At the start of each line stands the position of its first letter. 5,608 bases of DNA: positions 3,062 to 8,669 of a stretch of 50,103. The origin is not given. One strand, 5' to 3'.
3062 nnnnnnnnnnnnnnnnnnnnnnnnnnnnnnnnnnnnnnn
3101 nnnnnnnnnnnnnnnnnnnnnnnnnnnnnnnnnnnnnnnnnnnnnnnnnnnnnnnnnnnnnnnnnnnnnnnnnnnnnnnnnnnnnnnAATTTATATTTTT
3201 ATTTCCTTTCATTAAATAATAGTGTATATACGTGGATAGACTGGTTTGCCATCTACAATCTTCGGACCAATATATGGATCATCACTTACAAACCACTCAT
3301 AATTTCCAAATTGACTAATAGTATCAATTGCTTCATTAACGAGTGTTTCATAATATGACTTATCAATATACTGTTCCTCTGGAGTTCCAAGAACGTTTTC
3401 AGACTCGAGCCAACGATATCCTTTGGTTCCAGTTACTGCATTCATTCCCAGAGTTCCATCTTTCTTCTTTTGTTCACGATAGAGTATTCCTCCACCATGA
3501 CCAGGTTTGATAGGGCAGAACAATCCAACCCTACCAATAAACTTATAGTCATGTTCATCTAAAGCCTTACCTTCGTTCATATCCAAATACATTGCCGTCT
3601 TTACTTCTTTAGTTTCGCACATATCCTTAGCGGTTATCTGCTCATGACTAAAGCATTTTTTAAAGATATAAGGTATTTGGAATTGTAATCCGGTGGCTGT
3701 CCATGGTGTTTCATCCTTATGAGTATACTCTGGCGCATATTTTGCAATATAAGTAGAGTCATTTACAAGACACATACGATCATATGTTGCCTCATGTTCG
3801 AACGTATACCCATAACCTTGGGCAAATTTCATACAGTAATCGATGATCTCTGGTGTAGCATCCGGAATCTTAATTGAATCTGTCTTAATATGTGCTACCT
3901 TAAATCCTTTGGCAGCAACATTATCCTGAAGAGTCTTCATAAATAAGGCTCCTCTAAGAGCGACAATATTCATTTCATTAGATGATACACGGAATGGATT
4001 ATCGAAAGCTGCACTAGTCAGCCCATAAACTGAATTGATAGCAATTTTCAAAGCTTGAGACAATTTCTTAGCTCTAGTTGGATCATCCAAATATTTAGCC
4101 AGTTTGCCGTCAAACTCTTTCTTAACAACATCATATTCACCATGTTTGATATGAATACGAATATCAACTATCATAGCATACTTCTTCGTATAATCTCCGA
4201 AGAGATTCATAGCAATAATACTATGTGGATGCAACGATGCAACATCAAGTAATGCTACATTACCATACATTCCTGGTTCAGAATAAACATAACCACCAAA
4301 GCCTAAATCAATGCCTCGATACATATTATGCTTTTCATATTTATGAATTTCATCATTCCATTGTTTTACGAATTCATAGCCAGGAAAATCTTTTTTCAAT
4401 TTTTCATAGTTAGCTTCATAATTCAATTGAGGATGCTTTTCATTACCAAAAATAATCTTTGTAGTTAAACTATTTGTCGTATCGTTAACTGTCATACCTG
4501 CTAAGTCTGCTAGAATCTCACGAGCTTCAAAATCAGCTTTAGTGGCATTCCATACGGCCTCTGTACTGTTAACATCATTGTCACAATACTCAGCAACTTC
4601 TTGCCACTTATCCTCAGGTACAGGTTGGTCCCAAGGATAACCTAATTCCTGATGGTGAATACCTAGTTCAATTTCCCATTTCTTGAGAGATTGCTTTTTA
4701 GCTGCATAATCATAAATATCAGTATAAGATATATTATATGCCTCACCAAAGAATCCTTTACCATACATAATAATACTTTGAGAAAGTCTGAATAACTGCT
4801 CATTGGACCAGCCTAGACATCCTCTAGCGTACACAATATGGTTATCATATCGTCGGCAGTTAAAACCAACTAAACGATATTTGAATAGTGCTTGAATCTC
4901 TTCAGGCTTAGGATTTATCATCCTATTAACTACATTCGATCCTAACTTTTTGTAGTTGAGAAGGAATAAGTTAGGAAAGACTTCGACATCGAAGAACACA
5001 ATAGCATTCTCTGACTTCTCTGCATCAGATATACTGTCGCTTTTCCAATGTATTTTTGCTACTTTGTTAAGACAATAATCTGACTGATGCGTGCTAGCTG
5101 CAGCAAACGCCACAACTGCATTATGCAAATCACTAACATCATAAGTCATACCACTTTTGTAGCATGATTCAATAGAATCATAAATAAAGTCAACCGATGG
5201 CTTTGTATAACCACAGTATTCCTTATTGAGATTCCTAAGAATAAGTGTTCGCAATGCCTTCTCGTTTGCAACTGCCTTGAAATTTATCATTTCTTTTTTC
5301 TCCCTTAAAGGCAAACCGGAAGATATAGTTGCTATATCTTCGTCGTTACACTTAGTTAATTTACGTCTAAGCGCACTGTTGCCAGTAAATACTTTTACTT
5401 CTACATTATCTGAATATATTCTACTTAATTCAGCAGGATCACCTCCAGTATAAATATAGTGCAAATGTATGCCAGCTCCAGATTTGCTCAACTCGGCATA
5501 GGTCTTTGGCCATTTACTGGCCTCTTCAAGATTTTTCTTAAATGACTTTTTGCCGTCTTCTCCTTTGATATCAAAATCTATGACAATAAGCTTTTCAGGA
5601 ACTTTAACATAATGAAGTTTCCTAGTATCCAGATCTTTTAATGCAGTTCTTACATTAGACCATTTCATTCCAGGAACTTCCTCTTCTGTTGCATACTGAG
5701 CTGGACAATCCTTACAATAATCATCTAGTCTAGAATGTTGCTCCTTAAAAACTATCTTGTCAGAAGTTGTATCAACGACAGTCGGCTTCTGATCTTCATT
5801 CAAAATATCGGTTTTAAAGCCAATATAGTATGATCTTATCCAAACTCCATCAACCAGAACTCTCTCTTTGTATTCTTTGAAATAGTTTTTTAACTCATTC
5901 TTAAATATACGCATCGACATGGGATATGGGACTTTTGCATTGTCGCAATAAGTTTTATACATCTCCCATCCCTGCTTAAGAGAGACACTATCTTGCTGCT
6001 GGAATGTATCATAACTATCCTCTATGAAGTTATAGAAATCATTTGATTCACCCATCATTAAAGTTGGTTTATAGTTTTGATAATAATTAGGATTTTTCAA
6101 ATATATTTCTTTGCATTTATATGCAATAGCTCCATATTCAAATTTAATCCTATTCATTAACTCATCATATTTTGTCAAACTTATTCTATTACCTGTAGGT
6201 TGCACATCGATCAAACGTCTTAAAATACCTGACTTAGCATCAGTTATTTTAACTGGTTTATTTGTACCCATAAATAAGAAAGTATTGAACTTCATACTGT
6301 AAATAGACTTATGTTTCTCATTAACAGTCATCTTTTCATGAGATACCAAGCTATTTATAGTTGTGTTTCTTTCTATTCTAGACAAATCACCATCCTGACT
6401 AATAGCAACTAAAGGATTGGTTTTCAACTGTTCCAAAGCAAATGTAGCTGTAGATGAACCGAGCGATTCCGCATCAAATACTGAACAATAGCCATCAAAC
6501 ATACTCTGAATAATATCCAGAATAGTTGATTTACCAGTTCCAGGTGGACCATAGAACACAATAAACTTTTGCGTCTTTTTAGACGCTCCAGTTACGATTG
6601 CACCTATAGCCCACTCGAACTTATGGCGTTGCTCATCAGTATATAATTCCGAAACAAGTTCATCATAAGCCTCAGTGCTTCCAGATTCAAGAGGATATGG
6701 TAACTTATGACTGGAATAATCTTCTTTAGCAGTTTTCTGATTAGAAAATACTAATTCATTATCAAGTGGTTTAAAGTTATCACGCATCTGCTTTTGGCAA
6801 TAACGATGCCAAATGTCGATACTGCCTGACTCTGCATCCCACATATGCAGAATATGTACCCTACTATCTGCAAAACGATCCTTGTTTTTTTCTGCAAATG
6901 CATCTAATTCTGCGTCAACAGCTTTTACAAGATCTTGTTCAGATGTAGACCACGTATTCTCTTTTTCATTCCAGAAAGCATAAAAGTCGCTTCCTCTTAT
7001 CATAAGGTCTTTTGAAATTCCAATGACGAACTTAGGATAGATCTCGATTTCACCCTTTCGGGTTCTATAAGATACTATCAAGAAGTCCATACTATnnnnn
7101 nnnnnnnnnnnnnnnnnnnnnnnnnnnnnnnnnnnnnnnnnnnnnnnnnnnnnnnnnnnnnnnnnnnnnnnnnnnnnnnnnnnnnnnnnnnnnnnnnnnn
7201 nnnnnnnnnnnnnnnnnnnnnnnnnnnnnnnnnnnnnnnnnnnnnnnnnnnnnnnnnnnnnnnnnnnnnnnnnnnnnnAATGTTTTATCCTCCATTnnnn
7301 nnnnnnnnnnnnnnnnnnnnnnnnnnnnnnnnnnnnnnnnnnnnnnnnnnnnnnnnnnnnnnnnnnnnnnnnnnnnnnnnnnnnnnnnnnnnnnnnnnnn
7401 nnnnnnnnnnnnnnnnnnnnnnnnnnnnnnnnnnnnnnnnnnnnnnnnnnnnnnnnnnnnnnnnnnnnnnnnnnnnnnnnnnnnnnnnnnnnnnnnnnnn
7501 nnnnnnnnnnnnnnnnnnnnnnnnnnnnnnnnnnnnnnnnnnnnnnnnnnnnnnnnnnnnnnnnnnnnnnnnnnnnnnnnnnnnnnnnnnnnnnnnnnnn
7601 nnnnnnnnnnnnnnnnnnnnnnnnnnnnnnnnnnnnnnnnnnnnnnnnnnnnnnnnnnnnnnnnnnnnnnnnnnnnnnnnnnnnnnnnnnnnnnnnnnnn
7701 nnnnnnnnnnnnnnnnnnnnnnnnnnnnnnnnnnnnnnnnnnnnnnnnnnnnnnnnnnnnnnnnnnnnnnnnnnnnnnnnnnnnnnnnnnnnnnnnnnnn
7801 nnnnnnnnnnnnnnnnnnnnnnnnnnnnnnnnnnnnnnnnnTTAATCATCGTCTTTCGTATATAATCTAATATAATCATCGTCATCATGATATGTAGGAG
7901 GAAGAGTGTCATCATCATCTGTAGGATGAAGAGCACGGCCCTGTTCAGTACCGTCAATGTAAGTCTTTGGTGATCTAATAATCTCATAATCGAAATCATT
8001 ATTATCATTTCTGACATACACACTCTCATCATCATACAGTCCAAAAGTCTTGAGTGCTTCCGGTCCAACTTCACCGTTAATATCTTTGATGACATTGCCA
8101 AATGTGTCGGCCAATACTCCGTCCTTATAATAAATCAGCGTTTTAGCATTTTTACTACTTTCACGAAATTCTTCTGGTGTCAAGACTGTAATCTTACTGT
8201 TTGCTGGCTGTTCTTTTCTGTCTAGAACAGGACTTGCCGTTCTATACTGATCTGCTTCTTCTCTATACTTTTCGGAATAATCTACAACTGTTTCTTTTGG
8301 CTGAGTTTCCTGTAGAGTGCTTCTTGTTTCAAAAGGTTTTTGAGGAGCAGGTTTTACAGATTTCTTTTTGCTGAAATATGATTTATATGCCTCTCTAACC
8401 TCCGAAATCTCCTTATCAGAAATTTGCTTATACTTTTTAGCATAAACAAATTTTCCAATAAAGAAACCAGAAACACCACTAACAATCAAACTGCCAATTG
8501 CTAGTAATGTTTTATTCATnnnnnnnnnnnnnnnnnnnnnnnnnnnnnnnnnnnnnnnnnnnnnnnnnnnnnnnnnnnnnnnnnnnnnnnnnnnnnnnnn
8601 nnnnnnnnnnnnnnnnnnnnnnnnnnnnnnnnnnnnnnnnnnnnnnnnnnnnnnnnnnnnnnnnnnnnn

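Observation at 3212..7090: Replisome-in-one-polypeptide: SF3 helicase + AEP primase + exonuclease + family-B polymerase fusion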

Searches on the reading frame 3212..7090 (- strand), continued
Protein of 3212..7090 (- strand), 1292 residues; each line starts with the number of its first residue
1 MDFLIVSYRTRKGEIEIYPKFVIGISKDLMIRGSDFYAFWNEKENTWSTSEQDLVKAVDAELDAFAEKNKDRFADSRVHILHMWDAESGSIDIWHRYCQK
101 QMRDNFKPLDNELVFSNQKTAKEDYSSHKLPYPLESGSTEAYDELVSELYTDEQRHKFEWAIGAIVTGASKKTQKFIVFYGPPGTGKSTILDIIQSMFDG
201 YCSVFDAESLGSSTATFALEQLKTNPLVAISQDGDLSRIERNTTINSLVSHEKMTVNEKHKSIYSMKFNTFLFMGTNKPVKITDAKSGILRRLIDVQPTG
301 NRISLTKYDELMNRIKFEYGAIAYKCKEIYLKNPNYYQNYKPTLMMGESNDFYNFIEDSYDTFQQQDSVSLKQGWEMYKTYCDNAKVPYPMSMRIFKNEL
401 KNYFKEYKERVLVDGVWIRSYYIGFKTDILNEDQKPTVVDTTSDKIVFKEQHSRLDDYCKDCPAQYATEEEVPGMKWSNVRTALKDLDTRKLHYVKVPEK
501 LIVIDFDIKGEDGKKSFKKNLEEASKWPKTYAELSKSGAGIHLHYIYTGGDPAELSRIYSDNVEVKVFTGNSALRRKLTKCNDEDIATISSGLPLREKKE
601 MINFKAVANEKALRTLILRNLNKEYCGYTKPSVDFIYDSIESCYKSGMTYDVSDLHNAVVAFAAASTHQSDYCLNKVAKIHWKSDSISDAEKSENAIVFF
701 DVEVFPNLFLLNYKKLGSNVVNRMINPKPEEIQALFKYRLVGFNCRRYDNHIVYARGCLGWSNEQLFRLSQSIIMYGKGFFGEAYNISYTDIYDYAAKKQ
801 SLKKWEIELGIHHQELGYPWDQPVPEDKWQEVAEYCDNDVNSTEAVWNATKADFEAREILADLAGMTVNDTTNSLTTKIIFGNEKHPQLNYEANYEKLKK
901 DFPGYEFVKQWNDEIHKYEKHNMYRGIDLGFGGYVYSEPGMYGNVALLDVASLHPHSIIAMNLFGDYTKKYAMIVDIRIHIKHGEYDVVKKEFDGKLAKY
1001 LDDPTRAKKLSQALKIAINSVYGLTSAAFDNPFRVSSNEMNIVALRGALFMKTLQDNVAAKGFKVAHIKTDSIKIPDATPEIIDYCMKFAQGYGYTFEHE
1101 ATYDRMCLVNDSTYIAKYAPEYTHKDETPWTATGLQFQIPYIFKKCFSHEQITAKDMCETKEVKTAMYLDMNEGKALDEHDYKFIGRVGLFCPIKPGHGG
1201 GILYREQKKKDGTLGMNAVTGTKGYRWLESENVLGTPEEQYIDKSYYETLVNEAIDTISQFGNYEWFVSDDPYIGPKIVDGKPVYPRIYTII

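Call 82: find_encoding_contigs(protein=P0024, flank=8000, max_places=1)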
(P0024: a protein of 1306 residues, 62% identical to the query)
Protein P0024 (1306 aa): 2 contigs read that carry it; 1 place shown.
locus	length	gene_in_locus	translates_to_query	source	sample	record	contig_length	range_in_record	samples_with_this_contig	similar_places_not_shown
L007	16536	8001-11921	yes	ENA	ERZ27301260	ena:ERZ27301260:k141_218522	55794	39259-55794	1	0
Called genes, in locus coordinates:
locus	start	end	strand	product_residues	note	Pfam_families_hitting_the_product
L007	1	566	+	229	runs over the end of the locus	-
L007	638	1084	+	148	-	PF00293:NUDIX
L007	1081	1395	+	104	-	-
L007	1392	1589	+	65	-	-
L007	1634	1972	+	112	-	-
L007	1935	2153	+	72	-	-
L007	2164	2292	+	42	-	-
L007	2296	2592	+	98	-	-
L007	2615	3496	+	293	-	PF19880:DUF6353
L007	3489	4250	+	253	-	PF19880:DUF6353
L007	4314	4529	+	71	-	-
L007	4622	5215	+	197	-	-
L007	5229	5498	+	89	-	-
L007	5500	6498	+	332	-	PF19880:DUF6353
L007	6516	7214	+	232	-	-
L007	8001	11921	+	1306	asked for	PF19263:DUF5906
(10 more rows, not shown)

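Call 83: find_encoding_contigs(protein=P0038, flank=8000, max_places=1)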
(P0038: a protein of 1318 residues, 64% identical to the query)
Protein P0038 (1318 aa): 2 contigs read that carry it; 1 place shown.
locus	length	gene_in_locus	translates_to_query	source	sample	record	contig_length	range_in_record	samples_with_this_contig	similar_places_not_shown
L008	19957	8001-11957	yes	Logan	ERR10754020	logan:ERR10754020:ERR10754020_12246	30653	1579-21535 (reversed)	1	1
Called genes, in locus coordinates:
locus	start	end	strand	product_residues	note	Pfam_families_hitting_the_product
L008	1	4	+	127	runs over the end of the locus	-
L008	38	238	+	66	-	-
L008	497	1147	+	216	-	PF19880:DUF6353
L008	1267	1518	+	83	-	-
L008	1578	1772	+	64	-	-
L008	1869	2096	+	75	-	-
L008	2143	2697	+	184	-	PF19880:DUF6353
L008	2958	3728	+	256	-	PF19880:DUF6353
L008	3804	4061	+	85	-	-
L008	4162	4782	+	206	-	-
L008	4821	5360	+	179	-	PF11753:DUF3310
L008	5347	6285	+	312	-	PF19880:DUF6353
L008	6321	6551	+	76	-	-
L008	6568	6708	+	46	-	-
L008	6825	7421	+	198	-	-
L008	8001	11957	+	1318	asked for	PF19263:DUF5906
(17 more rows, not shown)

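Call 84: find_encoding_contigs(protein=P0015, flank=8000, max_places=1)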
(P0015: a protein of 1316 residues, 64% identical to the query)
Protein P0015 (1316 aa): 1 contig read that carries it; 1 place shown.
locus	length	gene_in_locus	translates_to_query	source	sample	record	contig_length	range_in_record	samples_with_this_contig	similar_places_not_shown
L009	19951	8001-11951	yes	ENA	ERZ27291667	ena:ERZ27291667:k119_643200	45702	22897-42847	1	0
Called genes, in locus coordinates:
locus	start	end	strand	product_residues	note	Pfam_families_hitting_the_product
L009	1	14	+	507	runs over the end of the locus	-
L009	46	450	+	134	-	-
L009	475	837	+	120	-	PF04688:Holin_SPP1 (weak)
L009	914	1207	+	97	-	-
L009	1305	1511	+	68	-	-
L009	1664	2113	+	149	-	-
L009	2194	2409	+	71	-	-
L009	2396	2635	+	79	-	-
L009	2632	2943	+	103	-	-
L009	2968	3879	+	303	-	PF19880:DUF6353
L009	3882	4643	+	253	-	PF19880:DUF6353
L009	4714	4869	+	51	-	-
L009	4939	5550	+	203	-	-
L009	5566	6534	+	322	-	PF19880:DUF6353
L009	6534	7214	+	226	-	-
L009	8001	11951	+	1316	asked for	PF19263:DUF5906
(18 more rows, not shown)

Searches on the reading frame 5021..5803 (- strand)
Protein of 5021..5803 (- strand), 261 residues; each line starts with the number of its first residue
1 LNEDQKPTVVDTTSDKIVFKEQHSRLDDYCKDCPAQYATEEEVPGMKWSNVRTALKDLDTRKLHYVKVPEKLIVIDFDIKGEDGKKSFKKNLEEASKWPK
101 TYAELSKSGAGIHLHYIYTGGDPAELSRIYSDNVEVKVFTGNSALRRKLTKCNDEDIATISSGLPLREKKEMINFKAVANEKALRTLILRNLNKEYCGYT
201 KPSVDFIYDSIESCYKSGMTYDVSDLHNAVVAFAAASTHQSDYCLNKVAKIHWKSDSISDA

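Call 26: search_protein_representatives(protein=window:5021-5803:-)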
Query: 261 residues. Proteins with E-value up to 0.001 (for the whole library): 447; up to 1e-10: 340; up to 1e-30: 215. The best 150 are listed.
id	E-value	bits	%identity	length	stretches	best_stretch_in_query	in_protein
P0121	3.7e-87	307.9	62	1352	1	17-260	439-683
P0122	5.4e-87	307.4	62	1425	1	16-261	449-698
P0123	5.0e-81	287.8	61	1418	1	16-256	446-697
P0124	1.2e-80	286.6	57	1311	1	17-259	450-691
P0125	6.4e-80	284.2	56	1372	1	4-260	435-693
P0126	8.8e-80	283.8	58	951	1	24-256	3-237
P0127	4.3e-79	281.5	55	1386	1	18-260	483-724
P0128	6.1e-79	281.0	55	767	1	18-258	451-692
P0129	1.3e-78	279.9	52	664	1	4-257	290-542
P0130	3.1e-77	275.4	55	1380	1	23-255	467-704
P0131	3.6e-77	275.2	50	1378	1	10-257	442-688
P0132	1.1e-76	273.7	66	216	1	66-256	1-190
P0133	2.0e-76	272.8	57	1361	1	22-257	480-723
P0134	2.4e-76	272.5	55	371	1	17-257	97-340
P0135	4.1e-76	271.7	54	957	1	7-257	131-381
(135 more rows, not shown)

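Call 34: predict_structure(alignment_id=A2)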
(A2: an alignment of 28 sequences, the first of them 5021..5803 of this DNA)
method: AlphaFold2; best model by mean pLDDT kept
length: 261 residues; sequences in the alignment: 28
mean_pLDDT: 85.0   pTM: 0.60
mean pLDDT of the five models: 85.0, 84.7, 84.1, 83.3, 82.6
residues with pLDDT >= 90: 141; 70-90: 84; 50-70: 15; < 50: 21
segments of 3 or more residues with pLDDT < 50: 1-13, 170-176
pLDDT, mean of each block of 10 residues (from residue 1): 39 71 96 96 92 97 95 95 91 94 94 96 87 89 89 96 75 55 87 66 83 86 93 84 89 79 43
secondary structure, 60 per line:
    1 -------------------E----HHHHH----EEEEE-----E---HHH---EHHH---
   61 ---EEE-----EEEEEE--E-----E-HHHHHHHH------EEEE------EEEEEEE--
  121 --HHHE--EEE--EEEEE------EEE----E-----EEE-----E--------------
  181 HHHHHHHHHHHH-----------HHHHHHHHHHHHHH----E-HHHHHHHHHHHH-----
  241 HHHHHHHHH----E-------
elements in order: H25-29 E34-38 E64-66 E72-77 H88-95 E102-105 E112-118 E129-131 E134-138 E145-147 E158-160 H181-192 H204-217 H224-235 H241-249

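Call 56: fold_search(model_id=the predicted structure, library=pdb)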
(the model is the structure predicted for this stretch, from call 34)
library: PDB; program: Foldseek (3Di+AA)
matches with E <= 10: 229; with E <= 0.001: 9
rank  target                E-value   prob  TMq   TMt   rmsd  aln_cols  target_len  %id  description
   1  3m1m                  3.1e-05  1.00  0.33  0.28  16.0       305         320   14  Crystal structure of the primase-polymerase from Sulfolobus islandicus (released 2010-06-16)
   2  1ro0                  5.1e-05  1.00  0.33  0.39   6.9       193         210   13  Bifunctional DNA primase/polymerase domain of ORF904 from the archaeal plasmid pRN1- Triple mutant F50M/L107M/L110M SeMe (released 2004-01-27)
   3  9aam_MODEL_1_B        1.6e-04  0.99  0.34  0.28  13.4       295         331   12  Integrated Structure of pRN1 DNA Primase in Complex with the First Two Base Pairs  (released 2026-03-25)
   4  6jop                  1.7e-04  0.99  0.30  0.29  12.4       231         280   15  Crystal structures of phage NrS-1 N300-dNTPs-Mg2+ complex provide molecular mechanisms for substrate specificity (released 2019-06-26)
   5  6jon                  2.9e-04  1.00  0.28  0.26   6.9       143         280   16  Crystal structures of phage NrS-1 N300-dNTPs-Mg2+ complex provide molecular mechanisms for substrate specificity (released 2019-06-26)
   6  6a9w                  4.0e-04  1.00  0.28  0.26   6.8       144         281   16  Structure of the bifunctional DNA primase-polymerase from phage NrS-1 (released 2019-03-13)
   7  1rni                  4.5e-04  1.00  0.33  0.39   6.4       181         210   13  Bifunctional DNA primase/polymerase domain of ORF904 from the archaeal plasmid pRN1 (released 2004-01-27)
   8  7rr4                  6.2e-04  0.96  0.28  0.27  12.9       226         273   15  Structure of Deep-Sea Phage NrS-1 Primase-Polymerase N300 in complex with magnesium and pyrophosphate (released 2022-01-12)
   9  7rr3                  8.0e-04  0.99  0.27  0.25  10.2       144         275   14  Structure of Deep-Sea Phage NrS-1 Primase-Polymerase N300 in complex with calcium and ddCTP (released 2022-01-12)
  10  6k9a                  1.0e-03  0.99  0.27  0.25   7.0       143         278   17  The complex of NrS-1 N terminal domain (1-305) with dGTP (released 2020-06-17)
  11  1svc_P                4.9e-01  0.02  0.10  0.09  17.1       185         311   10  NFKB P50 HOMODIMER BOUND TO DNA (released 1996-06-10)
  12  9gyt_l                6.2e-01  0.41  0.17  0.11   5.1        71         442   17  High resolution structure of B. oleracea mitoribosome (released 2025-10-15)
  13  7cli_B                8.0e-01  0.02  0.10  0.09  16.6       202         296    9  Structure of NF-kB p52 homodimer bound to P-Selectin kB DNA fragment (released 2021-07-21)
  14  4gk6                  9.7e-01  0.01  0.09  0.13  15.5       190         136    7  X-ray crystal structure of a hypothetical deoxyuridine 5-triphosphate nucleotidohydrolase from Mycobacterium abscessus (released 2012-12-19)
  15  1i9e                  1.3e+00  0.01  0.09  0.14  14.9       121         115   11  TCR DOMAIN (released 2001-12-05)
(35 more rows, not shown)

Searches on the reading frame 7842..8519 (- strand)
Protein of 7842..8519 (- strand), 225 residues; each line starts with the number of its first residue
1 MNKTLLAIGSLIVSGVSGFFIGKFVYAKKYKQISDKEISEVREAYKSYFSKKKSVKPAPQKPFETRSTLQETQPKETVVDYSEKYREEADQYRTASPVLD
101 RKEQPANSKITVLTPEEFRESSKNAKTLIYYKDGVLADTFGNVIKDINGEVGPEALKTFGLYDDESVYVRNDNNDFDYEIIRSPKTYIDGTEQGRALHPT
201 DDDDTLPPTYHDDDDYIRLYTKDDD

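Call 16: search_protein_families(library=phrogs, proteins=[window:7842-8519:-], max_evalue=0.001)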
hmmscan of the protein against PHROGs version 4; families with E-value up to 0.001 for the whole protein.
window:7842-8519:- (225 aa): 1 family
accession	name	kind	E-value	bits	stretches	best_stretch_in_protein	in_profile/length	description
phrog_4695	-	unknown function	1.5e-26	94.9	1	15-190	15-223/233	-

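Call 17: search_protein_families(library=pfam, proteins=[window:7842-8519:-], max_evalue=0.001)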
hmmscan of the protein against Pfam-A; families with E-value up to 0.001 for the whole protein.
window:7842-8519:- (225 aa): 0 families
